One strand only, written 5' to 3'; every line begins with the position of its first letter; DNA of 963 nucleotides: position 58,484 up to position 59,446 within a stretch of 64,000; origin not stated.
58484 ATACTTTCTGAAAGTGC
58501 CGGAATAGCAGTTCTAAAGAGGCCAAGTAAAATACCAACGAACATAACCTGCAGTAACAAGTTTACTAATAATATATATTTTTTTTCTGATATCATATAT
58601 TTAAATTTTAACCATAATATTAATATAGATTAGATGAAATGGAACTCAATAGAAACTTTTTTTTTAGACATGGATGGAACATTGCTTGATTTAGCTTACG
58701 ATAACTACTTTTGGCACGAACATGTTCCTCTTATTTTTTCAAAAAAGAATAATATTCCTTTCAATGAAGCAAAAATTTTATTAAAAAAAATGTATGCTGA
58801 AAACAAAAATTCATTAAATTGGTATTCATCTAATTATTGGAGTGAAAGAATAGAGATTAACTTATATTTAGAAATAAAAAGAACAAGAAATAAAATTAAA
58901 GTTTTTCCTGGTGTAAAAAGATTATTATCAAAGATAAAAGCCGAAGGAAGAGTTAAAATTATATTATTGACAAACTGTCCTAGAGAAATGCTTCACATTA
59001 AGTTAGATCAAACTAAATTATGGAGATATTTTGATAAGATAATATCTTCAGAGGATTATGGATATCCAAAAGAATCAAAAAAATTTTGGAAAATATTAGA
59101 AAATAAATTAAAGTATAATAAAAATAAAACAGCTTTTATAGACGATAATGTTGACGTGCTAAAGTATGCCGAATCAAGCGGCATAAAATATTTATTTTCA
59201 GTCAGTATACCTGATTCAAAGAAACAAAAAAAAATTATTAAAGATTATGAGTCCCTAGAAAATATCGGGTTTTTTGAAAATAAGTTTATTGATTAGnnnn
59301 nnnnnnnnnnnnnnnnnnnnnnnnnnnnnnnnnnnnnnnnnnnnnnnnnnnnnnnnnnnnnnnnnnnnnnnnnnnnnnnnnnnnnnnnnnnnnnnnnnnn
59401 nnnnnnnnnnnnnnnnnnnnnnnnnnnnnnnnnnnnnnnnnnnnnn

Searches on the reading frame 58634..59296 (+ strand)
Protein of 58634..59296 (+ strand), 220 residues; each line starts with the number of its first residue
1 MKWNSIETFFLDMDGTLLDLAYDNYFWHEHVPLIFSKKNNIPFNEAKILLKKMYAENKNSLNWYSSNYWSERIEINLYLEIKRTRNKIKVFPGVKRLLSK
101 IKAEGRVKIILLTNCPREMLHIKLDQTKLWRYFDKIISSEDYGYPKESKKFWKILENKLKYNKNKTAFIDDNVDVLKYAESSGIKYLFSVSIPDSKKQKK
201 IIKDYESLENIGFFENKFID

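Call 3: search_protein_families(library=pfam, proteins=[window:58634-59296:+], max_evalue=1)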
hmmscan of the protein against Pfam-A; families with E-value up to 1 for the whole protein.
window:58634-59296:+ (220 aa): 4 families
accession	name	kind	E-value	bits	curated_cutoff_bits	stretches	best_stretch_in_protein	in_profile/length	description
PF00702.32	Hydrolase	-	1e-14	55.8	26.4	1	6-179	1-187/191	haloacid dehalogenase-like hydrolase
PF13419.12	HAD_2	-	4e-14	53.6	23.8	1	12-187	4-176/178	Haloacid dehalogenase-like hydrolase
PF12710.13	HAD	-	5.6e-06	27.4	27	1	10-140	2-131/189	haloacid dehalogenase-like hydrolase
PF13344.12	Hydrolase_6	-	0.0051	17.3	27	0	89-117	14-41/101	Haloacid dehalogenase-like hydrolase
